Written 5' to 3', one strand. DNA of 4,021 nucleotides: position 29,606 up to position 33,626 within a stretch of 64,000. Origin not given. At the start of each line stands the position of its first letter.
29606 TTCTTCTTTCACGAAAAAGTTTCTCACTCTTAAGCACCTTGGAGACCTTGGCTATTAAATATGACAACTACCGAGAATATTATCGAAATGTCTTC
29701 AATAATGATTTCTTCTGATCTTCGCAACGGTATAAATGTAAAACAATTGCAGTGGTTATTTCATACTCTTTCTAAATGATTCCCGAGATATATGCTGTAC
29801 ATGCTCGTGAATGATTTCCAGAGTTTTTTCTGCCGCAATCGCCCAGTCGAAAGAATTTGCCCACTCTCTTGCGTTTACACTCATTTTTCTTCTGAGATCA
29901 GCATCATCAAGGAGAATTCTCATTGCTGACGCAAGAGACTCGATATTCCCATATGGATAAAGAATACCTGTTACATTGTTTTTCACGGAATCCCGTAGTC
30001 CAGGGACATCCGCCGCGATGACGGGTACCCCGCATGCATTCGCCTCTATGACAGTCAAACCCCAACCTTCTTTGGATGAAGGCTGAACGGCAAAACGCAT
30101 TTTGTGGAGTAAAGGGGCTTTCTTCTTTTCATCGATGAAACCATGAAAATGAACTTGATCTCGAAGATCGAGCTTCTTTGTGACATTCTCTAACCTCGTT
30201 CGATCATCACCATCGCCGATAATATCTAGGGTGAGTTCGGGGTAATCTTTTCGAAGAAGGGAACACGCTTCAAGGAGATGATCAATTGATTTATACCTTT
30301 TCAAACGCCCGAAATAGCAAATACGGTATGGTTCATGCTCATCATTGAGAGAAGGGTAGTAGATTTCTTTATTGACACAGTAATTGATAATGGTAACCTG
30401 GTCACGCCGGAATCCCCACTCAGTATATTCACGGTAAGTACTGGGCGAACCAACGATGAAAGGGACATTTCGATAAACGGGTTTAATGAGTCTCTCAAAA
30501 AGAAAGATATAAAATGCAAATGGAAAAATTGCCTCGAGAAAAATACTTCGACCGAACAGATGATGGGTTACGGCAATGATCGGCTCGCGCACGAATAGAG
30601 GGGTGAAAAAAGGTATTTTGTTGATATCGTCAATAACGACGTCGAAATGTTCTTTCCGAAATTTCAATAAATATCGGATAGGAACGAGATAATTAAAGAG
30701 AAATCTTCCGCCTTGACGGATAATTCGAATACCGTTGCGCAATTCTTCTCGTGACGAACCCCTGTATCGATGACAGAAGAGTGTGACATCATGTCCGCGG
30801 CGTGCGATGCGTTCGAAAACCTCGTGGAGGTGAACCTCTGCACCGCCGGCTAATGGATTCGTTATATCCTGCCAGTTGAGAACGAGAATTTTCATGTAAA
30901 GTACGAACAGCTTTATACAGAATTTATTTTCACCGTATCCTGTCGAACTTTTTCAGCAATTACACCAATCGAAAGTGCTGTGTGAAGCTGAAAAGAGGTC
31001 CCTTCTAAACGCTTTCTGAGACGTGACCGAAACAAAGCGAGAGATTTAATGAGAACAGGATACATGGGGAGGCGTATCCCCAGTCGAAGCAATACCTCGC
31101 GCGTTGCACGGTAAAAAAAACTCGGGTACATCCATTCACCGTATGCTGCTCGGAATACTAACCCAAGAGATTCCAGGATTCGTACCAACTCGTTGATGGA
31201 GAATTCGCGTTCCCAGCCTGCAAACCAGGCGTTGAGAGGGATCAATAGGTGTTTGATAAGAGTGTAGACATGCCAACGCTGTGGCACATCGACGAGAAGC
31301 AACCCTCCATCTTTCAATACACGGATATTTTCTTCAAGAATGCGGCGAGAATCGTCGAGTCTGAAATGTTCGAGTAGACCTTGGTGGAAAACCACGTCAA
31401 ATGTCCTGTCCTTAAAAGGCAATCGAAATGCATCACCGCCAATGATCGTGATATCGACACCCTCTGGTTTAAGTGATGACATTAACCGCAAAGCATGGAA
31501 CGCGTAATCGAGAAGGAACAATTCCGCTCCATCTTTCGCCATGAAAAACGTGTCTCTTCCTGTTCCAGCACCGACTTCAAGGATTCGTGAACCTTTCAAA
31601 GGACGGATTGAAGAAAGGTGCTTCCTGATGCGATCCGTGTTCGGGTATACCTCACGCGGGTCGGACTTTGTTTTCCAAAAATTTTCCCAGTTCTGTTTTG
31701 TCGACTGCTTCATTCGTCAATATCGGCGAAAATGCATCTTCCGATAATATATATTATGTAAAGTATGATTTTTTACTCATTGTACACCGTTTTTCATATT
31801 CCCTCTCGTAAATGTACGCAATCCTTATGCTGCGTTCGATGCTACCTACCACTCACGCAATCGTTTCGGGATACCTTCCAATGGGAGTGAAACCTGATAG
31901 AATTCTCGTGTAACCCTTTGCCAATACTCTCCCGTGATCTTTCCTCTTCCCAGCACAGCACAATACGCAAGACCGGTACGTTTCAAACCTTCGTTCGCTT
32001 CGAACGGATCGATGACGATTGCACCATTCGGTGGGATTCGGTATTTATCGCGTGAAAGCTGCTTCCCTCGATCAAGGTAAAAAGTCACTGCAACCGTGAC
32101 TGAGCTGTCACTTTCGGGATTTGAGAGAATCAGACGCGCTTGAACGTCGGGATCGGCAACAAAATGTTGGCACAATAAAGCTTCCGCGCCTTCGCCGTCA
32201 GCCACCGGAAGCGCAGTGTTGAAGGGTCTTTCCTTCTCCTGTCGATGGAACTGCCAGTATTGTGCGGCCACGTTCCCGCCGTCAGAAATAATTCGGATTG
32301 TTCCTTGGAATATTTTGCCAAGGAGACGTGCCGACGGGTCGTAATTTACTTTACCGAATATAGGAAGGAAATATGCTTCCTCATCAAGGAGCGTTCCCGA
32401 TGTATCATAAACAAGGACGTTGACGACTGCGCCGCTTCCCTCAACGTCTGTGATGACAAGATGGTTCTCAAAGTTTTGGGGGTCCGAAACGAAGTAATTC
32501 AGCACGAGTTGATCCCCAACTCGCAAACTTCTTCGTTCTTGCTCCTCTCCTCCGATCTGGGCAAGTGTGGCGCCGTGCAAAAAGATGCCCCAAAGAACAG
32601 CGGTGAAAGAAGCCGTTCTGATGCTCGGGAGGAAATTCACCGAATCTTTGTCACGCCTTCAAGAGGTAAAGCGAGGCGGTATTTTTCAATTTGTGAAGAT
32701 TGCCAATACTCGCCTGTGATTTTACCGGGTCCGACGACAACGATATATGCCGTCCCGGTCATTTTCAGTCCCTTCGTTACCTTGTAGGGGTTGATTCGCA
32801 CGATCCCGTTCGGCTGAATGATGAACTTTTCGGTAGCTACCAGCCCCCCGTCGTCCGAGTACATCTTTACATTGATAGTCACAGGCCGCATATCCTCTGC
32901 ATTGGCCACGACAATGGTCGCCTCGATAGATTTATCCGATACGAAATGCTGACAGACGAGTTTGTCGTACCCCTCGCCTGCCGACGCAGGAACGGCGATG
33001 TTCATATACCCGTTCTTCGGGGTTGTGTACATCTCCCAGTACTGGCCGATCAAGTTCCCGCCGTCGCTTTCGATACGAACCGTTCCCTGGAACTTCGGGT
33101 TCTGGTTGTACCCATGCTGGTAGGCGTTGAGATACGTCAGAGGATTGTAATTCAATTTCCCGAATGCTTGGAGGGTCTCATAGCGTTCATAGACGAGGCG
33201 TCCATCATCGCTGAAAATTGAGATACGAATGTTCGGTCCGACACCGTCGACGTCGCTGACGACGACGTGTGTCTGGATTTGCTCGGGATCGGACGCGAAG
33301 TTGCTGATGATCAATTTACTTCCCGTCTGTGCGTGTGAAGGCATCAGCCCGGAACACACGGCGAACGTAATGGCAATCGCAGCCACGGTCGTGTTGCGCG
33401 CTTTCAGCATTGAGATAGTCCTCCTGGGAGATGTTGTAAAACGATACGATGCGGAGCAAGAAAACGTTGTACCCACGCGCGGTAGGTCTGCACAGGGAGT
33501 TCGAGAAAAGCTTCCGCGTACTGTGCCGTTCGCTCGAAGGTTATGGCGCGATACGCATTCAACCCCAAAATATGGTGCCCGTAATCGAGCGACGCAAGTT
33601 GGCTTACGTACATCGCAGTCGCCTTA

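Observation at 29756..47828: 18-kb co-directional array fusing an HgdB/activase radical-enzyme pair to a glycan-modification locus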

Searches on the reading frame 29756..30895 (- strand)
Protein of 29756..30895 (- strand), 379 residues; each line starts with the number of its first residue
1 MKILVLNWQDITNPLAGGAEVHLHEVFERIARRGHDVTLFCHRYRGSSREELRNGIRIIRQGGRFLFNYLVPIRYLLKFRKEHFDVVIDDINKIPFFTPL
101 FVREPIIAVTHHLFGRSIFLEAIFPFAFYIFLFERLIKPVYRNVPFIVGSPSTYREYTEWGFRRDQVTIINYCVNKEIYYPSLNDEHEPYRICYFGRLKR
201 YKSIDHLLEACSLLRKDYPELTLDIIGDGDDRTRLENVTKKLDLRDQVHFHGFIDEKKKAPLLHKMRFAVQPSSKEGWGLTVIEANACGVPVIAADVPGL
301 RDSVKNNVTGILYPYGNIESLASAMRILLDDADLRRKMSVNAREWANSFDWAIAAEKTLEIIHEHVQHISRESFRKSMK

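Call 4: search_protein_families(library=pfam, proteins=[window:29756-30895:-], max_evalue=0.01)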
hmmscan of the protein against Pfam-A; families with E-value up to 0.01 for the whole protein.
window:29756-30895:- (379 aa): 6 families
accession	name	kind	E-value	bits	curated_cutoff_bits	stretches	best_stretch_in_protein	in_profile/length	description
PF00534.26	Glycos_transf_1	-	2e-44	151.6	26.4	1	182-345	8-172/172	Glycosyl transferases group 1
PF13692.12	Glyco_trans_1_4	-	6.5e-34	117.7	27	1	191-331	3-142/142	Glycosyl transferases group 1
PF13439.12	Glyco_transf_4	-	2.8e-15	57.2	28.5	1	17-175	2-167/170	Glycosyltransferase Family 4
PF20706.3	GT4-conflict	-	3e-11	43.4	26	1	185-317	193-328/385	Family 4 Glycosyltransferase in conflict systems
PF13579.12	Glyco_trans_4_4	-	5.8e-10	40.2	29.7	1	17-172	1-157/158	Glycosyl transferase 4-like domain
PF13524.12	Glyco_trans_1_2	-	2.9e-07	31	25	1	216-344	10-127/144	Glycosyl transferase-like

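Call 6: search_protein_families(library=ncbifam, proteins=[window:29756-30895:-], max_evalue=0.01)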
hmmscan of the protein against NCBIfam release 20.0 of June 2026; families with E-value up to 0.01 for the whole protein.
window:29756-30895:- (379 aa): 40 families (the best 25 are shown)
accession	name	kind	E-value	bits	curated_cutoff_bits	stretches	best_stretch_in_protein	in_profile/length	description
NF041876.1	EPS_EpsE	equivalog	2.1e-30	106.3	400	1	184-356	209-387/389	exopolysaccharide biosynthesis GT4 family glycosyltransferase EpsE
TIGR03449.1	mycothiol_MshA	equivalog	2.4e-27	95.9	462.5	1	192-364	223-402/406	D-inositol-3-phosphate glycosyltransferase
TIGR03999.1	thiol_BshA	equivalog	9.6e-25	87.3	273.7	1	194-353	204-361/375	N-acetyl-alpha-D-glucosaminyl L-malate synthase BshA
NF047880.1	glyco_SdgA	exception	3.9e-24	85.1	800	1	169-358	295-483/488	serine-aspartate repeat adhesin O-glycosyltransferase SdgA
TIGR03088.1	stp2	hypoth_equivalog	1.7e-23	83.3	409.05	1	185-356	190-364/374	TIGR03088 family PEP-CTERM/XrtA system glycosyltransferase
NF007396.0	PRK09922.1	equivalog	1.2e-21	77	385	1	159-332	152-327/361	lipopolysaccharide 1,6-galactosyltransferase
TIGR04047.1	MSMEG_0565_glyc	hypoth_equivalog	2.5e-20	72.9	259.85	1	199-361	204-370/373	MSMEG_0565 family glycosyltransferase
TIGR02149.1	glgA_Coryne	subfamily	9.1e-20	71.1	302.4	1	186-363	202-388/391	glycogen synthase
NF041010.1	glycosy_Agl16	equivalog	1.4e-19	70.2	575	1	140-364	130-350/352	glycosylation protein Agl16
NF038229.1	Glyco4_Geo_Pelo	equivalog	2.6e-18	66.2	400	1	201-348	173-319/338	GPMC system family 4 glycosyltransferase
TIGR04063.1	stp3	hypoth_equivalog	1.1e-16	60.8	442.05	1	192-360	216-390/397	TIGR04063 family PEP-CTERM/XrtA system glycosyltransferase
NF046085.1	XrtY_assoc_Gly1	equivalog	1.1e-16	60.7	400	1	176-360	196-379/387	XrtY-associated glycosyltransferase XYAG1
NF047881.1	glyco_SdgB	exception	3e-16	59.2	800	1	166-350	296-481/496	serine-aspartate repeat adhesin O-glycosyltransferase SdgB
NF050063.1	ProtGlycPglJ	equivalog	5.3e-16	58.8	500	1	188-360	194-361/363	N-acetylgalactosamine-N,N'-diacetylbacillosaminyl-diphospho-undecaprenol 4-alpha-N-acetylgalactosaminyltransferase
TIGR04157.1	glyco_rSAM_CFB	subfamily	2.1e-15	56.6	400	1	192-344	230-387/406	TIGR04157 family glycosyltransferase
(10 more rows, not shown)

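Call 84: search_solved_structures(query=window:29756-30895:-, max_evalue=1e-10)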
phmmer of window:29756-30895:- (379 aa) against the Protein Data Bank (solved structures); distinct sequences matched with E-value up to 1e-10: 21.
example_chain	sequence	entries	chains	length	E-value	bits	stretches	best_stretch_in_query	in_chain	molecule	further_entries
6kih_A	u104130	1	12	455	1.4e-20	76.9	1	141-355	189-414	Tll1590 protein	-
5d00_A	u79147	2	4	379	1.9e-14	56.7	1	183-344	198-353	N-acetyl-alpha-D-glucosaminyl L-malate synthase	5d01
5i45_A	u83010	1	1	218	3.4e-14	55.9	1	189-344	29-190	Glycosyl transferases group 1 family protein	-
3c4q_A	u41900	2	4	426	8e-14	54.6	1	192-362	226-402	Predicted glycosyltransferases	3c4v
3c48_A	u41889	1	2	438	8.9e-14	54.5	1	192-362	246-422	Predicted glycosyltransferases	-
7qsg_A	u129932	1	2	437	1.1e-13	54.2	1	79-366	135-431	D-inositol 3-phosphate glycosyltransferase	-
2jjm_A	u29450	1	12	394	1.3e-13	53.9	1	193-345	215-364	GLYCOSYL TRANSFERASE, GROUP 1 FAMILY PROTEIN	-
3mbo_A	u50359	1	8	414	1.5e-13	53.7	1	193-345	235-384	Glycosyltransferase, group 1 family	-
4n9w_A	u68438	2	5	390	2.5e-13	53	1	133-361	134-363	GDP-mannose-dependent alpha-(1-2)-phosphatidylinositol mannosyltransferase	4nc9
3fro_A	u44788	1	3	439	2.7e-13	52.9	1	191-359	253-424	GlgA glycogen synthase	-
2bis_A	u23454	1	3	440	2.8e-13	52.9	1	191-359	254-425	GLGA GLYCOGEN SYNTHASE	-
2gej_A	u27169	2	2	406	2.9e-13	52.8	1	133-361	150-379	PHOSPHATIDYLINOSITOL MANNOSYLTRANSFERASE (PimA)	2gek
3l01_A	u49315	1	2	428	3.2e-13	52.6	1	191-359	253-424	GlgA glycogen synthase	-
8dvz_A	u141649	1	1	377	5.3e-13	51.9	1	248-366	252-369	N, N'-diacetylbacillosaminyl-diphospho-undecaprenol alpha-1,3-N-acetylgalactosaminyltransf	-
8dqd_A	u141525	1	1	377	1.4e-12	50.6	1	248-366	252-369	N, N'-diacetylbacillosaminyl-diphospho-undecaprenol alpha-1,3-N-acetylgalactosaminyltransf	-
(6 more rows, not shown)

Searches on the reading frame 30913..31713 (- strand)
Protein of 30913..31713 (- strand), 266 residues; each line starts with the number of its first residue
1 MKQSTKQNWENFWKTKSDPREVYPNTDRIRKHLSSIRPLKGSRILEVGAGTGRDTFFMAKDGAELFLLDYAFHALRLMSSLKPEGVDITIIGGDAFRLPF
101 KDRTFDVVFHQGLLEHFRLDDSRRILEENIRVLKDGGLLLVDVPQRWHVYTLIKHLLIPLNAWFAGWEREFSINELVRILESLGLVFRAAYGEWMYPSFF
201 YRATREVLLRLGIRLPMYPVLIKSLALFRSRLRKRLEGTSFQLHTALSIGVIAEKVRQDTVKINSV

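Call 4: search_protein_families(library=pfam, proteins=[window:30913-31713:-], max_evalue=0.01)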
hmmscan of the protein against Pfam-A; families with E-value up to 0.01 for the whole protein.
window:30913-31713:- (266 aa): 9 families
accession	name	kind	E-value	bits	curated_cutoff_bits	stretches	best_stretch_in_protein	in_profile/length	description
PF08241.18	Methyltransf_11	-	5.4e-18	65.9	21.2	1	45-140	1-94/95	Methyltransferase domain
PF13649.12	Methyltransf_25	-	4.2e-17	63.1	27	1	44-137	1-97/97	Methyltransferase domain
PF13847.12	Methyltransf_31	-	7.6e-14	52.1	27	1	40-152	3-118/145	Methyltransferase domain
PF08242.18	Methyltransf_12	-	2.4e-10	41.4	30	1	45-139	1-98/98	Methyltransferase domain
PF13489.12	Methyltransf_23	-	2.2e-09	37.7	27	1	38-185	20-159/164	Methyltransferase domain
PF01209.24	Ubie_methyltran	-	3.3e-06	27.1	20.1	1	37-141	44-151/233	ubiE/COQ5 methyltransferase family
PF05724.17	TPMT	-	8.4e-05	22.8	26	1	5-141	2-154/218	Thiopurine S-methyltransferase (TPMT)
PF08003.17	Methyltransf_9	-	0.00015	21.3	23.8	1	27-118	105-196/315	Protein of unknown function (DUF1698)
PF01739.24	CheR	-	0.003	17.4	27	0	103-141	135-173/195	CheR methyltransferase, SAM binding domain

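Call 6: search_protein_families(library=ncbifam, proteins=[window:30913-31713:-], max_evalue=0.01)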
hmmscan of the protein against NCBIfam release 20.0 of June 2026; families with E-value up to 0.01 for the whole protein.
window:30913-31713:- (266 aa): 30 families (the best 25 are shown)
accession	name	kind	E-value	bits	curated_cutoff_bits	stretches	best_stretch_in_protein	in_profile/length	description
NF001241.0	PRK00216.1-2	equivalog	3.4e-12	46.5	327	1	34-141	45-147/231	demethylmenaquinone methyltransferase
NF045667.1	MTase_DVU1556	equivalog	1.2e-11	44.5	155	1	30-141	12-119/213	DVU_1556 family methyltransferase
NF045649.1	2X_seleno_MduS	exception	2.3e-11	43.3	380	1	27-145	28-151/338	methyltransferase domain-containing selenoprotein MduS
NF043040.1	corrin_prot_MT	hypoth_equivalog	4.1e-10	39.4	180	1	27-186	28-197/216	corrinoid protein-associated methyltransferase CpaM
NF041255.1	mycofact_MftM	equivalog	5.6e-10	39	200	1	38-134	137-234/289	mycofactocin oligosaccharide methyltransferase MftM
TIGR01934.1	MenG_MenH_UbiE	subfamily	4.5e-09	35.9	158.35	1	33-141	32-141/223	ubiquinone/menaquinone biosynthesis methyltransferase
NF041537.1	ArsM_AhpD_UU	exception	6e-08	31.9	510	1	40-188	76-225/345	arsenite methyltransferase/AhpD domain selenoprotein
TIGR02072.1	BioC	equivalog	7.9e-08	32.4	184.95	1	32-141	26-132/244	malonyl-ACP O-methyltransferase BioC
NF047649.1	MTase_UXPK_star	exception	1e-07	31.3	460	1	37-141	76-181/283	methyltransferase/UXPK-star double selenoprotein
NF041675.1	sarc_dimgly_tmase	equivalog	9.9e-07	29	550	1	41-143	67-171/278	sarcosine/dimethylglycine N-methyltransferase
NF038099.1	AsSugarArsM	exception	1.3e-06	27.8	400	1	88-144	118-174/321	arsenosugar biosynthesis arsenite methyltransferase ArsM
NF001243.0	PRK00216.1-4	equivalog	2.1e-06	27.3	235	1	35-140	42-150/237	demethylmenaquinone methyltransferase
NF041536.1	ArsM_DUF2284_UU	exception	2.9e-06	25.9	575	1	40-166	76-203/459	arsenite methyltransferase/DUF2284 domain selenoprotein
NF045823.1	PthPhpthDimycoMt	equivalog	3.8e-06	26.3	300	1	38-140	64-165/256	phthiotriol/phenolphthiotriol dimycocerosates methyltransferase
NF001244.0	PRK00216.1-5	equivalog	7.2e-06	25.5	216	1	33-141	41-153/236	bifunctional demethylmenaquinone methyltransferase/2-methoxy-6-polyprenyl-1,4-benzoquinol methylase UbiE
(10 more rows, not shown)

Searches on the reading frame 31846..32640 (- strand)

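Call 4: search_protein_families(library=pfam, proteins=[window:31846-32640:-], max_evalue=0.01)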
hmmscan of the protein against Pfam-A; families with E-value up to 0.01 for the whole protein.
window:31846-32640:- (264 aa): 1 family
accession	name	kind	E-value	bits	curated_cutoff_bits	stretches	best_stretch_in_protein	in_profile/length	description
PF18986.5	DUF5719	-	0.0073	15.9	26.2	0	153-212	260-318/319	Family of unknown function (DUF5719)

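Call 6: search_protein_families(library=ncbifam, proteins=[window:31846-32640:-], max_evalue=0.01)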
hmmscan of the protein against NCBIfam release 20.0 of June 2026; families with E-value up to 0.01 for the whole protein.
window:31846-32640:- (264 aa): 0 families

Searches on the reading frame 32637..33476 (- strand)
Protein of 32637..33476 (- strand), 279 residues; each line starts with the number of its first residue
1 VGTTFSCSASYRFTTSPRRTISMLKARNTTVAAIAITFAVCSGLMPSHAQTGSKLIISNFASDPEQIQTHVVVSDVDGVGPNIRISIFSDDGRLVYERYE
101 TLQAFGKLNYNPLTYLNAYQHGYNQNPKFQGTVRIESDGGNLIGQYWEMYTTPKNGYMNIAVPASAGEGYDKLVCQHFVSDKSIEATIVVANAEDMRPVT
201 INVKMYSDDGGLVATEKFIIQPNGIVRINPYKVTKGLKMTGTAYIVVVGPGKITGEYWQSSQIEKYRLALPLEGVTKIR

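Call 4: search_protein_families(library=pfam, proteins=[window:32637-33476:-], max_evalue=0.01)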
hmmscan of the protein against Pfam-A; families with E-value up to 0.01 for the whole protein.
window:32637-33476:- (279 aa): 0 families

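Call 6: search_protein_families(library=ncbifam, proteins=[window:32637-33476:-], max_evalue=0.01)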
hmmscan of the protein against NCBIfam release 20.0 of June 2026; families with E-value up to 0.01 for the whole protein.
window:32637-33476:- (279 aa): 0 families

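Call 79: find_homologous_proteins(query=window:32640-33410:-)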
Query seq(257 aa) (257 aa): 48 proteins with E <= 0.001 among 437 candidates.
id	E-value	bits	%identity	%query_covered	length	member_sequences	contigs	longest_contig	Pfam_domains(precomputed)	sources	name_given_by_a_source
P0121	8.4e-169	577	100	100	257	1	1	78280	-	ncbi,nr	ncbi:MAG: hypothetical protein QHI48_01350 [Bacteroidota bacterium]|nr:hypothetical protein [Bactero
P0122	1.9e-131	455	76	100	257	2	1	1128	-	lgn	-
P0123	1.7e-128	445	75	100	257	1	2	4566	-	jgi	jgi:hypothetical protein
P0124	2.0e-125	435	75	100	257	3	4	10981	-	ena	-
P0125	1.4e-124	433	74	100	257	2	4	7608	-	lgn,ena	-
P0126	9.8e-123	426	73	100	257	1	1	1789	-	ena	-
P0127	9.0e-120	417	72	97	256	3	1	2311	-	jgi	jgi:hypothetical protein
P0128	4.3e-119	415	70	95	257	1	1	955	-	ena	-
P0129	6.1e-119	414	73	92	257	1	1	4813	-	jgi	jgi:hypothetical protein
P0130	2.1e-117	409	69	100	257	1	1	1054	-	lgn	-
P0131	5.8e-117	408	70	100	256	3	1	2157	-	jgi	-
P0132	7.0e-116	404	70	95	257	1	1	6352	-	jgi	jgi:hypothetical protein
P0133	6.7e-115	401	70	96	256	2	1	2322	-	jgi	jgi:hypothetical protein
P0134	3.9e-114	398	68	98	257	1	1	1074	-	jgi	jgi:hypothetical protein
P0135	5.1e-114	398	67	100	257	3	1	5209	-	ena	-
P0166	9.0e-44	168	39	100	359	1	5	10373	PF00691.26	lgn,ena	-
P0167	4.3e-42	162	43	89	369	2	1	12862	PF00691.26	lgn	-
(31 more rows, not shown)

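Call 80: find_encoding_contigs(protein=P0167, flank=10000, max_places=2)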
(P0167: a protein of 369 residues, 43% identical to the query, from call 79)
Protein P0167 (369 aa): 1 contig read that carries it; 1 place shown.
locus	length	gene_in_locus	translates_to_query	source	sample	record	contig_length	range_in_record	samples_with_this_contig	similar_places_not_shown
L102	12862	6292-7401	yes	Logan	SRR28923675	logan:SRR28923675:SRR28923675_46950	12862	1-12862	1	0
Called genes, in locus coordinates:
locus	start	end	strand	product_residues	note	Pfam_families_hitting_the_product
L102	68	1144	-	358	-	PF01063:Aminotran_4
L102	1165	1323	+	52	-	-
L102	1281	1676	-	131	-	PF02566:OsmC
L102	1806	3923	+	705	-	PF07584:BatA, PF13519:VWA_2 (weak)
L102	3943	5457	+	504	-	-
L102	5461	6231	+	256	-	PF00590:TP_methylase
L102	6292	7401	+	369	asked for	PF00691:OmpA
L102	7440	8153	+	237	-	PF18986:DUF5719 (faint)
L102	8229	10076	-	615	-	PF01293:PEPCK_ATP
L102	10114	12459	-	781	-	PF00155:Aminotran_1_2, PF01041:DegT_DnrJ_EryC1 (weak)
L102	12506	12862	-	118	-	?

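Call 81: find_encoding_contigs(protein=P0166, flank=10000, max_places=2)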
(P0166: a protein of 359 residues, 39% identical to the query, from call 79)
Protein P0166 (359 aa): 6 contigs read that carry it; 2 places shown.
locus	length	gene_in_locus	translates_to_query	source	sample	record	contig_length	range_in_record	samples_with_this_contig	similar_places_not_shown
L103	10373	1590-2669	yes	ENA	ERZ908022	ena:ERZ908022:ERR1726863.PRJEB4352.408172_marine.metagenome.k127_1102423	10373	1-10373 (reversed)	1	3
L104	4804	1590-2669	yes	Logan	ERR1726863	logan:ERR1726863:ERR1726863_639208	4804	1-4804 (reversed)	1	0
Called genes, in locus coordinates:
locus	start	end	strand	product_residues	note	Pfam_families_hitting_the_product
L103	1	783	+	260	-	?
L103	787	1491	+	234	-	PF00590:TP_methylase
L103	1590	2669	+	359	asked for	PF00691:OmpA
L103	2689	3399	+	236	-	-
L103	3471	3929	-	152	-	-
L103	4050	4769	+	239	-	PF09365:DUF2461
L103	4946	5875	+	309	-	PF14338:Mrr_N, PF04471:Mrr_cat, PF22722:NA-iREase1, PF13156:Mrr_cat_2 (weak)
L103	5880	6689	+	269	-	-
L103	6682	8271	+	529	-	PF03235:GmrSD_N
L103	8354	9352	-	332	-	PF00571:CBS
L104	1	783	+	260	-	?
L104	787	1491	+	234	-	PF00590:TP_methylase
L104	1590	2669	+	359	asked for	PF00691:OmpA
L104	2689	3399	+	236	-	-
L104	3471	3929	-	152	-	-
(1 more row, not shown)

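Call 100: predict_structure(alignment_id=A2)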
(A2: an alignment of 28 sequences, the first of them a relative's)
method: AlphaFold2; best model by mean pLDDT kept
length: 257 residues; sequences in the alignment: 28
mean_pLDDT: 88.8   pTM: 0.81
mean pLDDT of the five models: 88.8, 88.4, 88.2, 88.2, 87.6
residues with pLDDT >= 90: 182; 70-90: 48; 50-70: 26; < 50: 1
segments of 3 or more residues with pLDDT < 50: none
pLDDT, mean of each block of 10 residues (from residue 1): 73 80 61 92 88 92 93 90 87 57 72 93 93 93 94 96 97 96 95 97 97 96 97 96 94 86
secondary structure, 60 per line:
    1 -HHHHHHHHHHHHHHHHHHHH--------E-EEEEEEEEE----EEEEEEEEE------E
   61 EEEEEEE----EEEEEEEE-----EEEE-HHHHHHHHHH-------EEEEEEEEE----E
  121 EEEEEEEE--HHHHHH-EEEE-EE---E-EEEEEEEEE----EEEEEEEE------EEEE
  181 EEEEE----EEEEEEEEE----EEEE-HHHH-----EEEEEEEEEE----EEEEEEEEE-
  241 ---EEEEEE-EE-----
elements in order: H2-21 E32-40 E45-53 E60-67 E72-79 E85-88 H90-99 E107-115 E120-128 H131-136 E138-141 E150-158 E163-170 E177-185 E190-198 E203-206 H208-211 E217-226 E231-239 E244-249
